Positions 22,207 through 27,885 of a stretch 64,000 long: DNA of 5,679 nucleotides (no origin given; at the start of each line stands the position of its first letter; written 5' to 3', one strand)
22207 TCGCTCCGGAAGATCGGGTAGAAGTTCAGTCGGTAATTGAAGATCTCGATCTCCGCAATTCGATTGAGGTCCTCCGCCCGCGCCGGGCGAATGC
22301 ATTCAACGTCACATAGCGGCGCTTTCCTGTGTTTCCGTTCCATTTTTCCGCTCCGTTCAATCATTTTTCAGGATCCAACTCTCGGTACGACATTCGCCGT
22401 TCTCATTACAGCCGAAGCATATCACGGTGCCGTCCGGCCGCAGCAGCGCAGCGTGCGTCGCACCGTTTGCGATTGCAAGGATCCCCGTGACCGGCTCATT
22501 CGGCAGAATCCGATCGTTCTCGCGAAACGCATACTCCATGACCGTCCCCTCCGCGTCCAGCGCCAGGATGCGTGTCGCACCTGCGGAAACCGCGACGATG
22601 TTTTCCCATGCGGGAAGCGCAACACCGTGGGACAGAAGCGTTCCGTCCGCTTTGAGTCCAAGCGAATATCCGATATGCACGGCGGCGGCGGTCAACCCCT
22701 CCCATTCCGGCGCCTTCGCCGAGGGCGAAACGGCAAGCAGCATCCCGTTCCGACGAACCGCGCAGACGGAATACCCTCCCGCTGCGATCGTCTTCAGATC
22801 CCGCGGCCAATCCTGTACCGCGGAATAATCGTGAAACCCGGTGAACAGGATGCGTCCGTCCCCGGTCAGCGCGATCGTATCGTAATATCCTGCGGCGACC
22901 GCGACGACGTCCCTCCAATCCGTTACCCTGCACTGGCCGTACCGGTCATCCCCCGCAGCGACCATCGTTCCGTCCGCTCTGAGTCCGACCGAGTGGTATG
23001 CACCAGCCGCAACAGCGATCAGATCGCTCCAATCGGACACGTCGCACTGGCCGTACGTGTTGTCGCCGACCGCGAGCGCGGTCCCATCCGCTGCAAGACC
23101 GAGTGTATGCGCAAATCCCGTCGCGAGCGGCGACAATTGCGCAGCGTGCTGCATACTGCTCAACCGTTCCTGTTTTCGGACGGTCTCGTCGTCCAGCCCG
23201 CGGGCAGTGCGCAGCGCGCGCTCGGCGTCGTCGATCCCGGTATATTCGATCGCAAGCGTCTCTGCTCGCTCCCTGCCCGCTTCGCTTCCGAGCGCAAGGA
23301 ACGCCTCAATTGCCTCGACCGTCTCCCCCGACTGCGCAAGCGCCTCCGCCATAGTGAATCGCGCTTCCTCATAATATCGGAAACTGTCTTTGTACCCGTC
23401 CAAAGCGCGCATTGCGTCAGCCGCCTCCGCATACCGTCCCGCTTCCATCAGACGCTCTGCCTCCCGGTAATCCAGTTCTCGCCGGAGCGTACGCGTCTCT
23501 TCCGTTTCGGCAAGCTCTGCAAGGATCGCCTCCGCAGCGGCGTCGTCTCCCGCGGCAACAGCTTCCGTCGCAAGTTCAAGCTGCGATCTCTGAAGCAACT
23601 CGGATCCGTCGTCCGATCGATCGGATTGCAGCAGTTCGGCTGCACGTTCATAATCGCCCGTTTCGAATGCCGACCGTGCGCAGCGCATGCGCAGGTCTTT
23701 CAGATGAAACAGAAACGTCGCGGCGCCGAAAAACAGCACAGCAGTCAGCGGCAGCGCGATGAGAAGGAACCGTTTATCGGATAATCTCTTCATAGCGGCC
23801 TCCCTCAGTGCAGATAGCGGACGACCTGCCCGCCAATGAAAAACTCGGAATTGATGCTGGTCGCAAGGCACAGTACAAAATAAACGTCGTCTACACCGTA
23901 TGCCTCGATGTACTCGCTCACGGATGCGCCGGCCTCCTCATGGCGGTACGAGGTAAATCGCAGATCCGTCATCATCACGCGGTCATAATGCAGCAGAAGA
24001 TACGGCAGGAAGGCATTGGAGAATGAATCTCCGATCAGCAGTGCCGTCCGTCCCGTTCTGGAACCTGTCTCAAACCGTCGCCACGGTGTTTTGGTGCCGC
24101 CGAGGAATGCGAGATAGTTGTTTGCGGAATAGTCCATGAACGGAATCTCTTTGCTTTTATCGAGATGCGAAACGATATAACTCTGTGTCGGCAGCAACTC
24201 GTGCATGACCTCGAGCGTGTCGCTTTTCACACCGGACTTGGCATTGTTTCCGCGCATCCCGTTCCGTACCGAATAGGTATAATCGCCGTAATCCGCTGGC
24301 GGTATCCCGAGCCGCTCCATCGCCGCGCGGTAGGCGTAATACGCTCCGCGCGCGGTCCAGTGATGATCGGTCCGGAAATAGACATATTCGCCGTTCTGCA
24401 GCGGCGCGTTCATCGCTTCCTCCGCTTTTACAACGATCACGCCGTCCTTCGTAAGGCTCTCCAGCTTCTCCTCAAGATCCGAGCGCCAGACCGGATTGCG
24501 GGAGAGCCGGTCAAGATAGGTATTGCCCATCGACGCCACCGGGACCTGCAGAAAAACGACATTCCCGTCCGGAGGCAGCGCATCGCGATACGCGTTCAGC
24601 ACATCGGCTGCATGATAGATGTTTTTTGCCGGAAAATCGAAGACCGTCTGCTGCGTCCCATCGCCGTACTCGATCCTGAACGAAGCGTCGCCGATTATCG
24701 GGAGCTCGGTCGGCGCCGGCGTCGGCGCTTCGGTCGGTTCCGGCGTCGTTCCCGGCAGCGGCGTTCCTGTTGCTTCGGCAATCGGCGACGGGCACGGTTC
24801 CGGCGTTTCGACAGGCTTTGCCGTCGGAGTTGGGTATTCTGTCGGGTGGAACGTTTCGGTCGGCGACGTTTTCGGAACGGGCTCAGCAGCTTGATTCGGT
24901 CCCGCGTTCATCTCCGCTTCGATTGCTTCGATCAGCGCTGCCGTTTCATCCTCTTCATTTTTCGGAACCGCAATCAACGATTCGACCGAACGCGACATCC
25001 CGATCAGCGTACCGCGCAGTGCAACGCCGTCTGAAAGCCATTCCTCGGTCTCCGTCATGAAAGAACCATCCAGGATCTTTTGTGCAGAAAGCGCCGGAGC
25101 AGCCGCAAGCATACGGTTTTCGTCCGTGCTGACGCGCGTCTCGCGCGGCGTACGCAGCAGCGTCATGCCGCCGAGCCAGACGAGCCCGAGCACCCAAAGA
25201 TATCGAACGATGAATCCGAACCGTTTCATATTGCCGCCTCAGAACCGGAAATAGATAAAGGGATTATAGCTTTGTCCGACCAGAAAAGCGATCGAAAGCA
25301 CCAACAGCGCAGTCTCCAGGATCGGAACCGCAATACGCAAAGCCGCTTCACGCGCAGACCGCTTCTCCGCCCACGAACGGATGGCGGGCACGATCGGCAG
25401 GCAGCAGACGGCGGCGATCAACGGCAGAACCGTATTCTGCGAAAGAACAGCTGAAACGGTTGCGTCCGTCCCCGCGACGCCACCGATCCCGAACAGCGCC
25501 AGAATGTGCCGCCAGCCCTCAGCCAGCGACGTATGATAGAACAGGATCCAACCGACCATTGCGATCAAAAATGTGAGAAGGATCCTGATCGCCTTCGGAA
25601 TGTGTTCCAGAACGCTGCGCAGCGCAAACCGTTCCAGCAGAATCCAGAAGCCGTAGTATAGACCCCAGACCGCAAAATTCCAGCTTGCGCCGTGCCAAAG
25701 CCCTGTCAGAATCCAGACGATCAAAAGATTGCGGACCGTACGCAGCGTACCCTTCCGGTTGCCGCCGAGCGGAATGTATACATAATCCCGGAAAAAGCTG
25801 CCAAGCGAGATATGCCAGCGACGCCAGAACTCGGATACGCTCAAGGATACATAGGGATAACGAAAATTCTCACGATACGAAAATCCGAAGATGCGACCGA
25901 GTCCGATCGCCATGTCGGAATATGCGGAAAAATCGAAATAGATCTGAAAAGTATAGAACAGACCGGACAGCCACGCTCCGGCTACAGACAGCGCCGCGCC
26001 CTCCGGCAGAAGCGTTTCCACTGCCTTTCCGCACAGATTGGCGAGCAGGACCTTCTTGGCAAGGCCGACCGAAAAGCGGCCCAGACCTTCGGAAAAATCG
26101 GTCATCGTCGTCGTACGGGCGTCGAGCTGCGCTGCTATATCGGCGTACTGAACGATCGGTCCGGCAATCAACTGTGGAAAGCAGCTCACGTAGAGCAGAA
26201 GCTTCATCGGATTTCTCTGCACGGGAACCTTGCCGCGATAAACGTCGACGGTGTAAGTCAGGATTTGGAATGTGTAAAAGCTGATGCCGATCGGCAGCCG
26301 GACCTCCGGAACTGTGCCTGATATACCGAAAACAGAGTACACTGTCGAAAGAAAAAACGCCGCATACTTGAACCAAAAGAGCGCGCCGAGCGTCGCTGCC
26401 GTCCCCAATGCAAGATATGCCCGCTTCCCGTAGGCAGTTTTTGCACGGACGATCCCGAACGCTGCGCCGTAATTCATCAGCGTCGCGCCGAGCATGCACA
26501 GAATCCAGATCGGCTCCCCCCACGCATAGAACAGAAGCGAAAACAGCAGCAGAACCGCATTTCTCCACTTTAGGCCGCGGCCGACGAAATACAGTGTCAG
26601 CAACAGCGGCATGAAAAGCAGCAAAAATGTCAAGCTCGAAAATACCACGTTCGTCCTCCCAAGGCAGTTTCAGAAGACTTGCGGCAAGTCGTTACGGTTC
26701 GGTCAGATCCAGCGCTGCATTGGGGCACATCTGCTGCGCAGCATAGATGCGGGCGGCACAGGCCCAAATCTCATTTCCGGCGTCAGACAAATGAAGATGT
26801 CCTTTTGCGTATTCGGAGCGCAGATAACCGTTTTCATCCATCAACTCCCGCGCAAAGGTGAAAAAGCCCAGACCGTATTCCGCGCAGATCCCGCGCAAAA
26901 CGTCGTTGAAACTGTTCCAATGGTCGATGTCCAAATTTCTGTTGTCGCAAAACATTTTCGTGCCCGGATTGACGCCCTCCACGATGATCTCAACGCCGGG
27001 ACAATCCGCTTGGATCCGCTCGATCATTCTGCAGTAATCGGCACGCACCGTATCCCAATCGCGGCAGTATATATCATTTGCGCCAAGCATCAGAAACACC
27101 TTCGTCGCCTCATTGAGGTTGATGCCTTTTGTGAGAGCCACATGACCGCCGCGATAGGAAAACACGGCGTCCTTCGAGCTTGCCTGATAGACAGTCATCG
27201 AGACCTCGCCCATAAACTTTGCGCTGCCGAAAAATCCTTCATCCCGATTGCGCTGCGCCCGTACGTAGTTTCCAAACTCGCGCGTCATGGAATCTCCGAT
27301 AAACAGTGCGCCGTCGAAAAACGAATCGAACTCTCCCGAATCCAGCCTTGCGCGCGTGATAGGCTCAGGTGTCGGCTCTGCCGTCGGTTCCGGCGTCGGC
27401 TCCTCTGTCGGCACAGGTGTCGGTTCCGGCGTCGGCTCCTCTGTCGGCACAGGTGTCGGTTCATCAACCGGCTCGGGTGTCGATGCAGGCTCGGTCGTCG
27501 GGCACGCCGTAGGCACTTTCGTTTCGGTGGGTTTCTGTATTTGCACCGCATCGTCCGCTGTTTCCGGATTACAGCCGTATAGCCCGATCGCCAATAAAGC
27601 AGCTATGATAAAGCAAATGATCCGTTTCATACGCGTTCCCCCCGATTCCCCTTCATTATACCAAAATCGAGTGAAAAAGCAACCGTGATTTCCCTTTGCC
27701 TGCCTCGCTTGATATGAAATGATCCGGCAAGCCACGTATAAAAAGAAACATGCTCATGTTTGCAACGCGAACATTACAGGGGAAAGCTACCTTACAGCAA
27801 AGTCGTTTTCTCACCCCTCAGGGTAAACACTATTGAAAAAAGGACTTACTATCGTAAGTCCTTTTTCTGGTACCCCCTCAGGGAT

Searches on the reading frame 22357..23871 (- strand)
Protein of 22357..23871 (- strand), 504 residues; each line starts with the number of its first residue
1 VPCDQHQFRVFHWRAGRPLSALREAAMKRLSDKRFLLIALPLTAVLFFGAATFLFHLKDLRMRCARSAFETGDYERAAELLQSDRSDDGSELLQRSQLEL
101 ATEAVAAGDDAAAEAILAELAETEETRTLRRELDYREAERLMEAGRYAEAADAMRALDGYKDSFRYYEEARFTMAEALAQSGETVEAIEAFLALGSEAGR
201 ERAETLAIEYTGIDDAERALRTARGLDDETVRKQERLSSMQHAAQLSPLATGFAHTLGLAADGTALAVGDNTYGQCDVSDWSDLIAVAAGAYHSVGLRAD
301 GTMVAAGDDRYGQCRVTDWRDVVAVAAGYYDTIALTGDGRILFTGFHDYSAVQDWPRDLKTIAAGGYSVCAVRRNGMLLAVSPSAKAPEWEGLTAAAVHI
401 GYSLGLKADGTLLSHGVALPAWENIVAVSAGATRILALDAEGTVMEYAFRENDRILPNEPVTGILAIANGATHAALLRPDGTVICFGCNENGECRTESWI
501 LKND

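Call 55: search_protein_families(library=pfam, proteins=[window:22357-23871:-], max_evalue=1e-8)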
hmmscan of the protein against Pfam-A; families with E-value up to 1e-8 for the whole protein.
window:22357-23871:- (504 aa): 2 families
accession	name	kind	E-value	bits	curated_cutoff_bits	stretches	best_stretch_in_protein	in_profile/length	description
PF13540.12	RCC1_2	-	3e-29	100.5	22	0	285-313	2-30/30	Regulator of chromosome condensation (RCC1) repeat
PF25390.1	WD40_RLD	-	6.8e-21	75.4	150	1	318-494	29-227/363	RCC1-like domain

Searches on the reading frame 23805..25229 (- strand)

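Call 9: search_protein_families(library=pfam, proteins=[window:23805-25229:-], max_evalue=0.00001)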
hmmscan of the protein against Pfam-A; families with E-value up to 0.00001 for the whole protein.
window:23805-25229:- (474 aa): 2 families
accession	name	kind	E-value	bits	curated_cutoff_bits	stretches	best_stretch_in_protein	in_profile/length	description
PF14286.12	DHHW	-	2.9e-22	79.9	25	1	278-419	230-383/385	DHHW protein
PF16822.11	ALGX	-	1e-11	45.5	26.5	1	206-307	27-130/268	SGNH hydrolase-like domain, acetyltransferase AlgX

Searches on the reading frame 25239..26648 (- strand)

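Call 9: search_protein_families(library=pfam, proteins=[window:25239-26648:-], max_evalue=0.00001)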
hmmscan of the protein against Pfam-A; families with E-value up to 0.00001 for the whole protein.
window:25239-26648:- (469 aa): 1 family
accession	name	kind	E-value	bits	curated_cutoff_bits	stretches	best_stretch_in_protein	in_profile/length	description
PF03062.24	MBOAT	-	4.2e-29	102.3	27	1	146-345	80-300/337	MBOAT, membrane-bound O-acyltransferase family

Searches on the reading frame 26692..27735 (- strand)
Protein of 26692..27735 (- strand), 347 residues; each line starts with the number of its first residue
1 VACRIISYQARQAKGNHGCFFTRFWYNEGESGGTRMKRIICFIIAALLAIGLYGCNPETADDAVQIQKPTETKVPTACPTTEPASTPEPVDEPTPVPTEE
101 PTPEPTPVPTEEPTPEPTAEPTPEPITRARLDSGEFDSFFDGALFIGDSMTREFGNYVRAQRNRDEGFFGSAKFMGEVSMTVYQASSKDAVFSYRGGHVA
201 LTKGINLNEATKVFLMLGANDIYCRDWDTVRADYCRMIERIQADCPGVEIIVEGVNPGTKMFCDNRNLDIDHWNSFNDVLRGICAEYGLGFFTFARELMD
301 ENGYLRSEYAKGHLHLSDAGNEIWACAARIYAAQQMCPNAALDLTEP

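Call 9: search_protein_families(library=pfam, proteins=[window:26692-27735:-], max_evalue=0.00001)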
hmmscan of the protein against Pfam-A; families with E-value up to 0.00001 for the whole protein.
window:26692-27735:- (347 aa): 1 family
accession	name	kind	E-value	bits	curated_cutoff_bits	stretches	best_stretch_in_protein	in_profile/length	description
PF13472.12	Lipase_GDSL_2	-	2.6e-16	61.1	32.9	1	145-323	1-178/178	GDSL-like Lipase/Acylhydrolase family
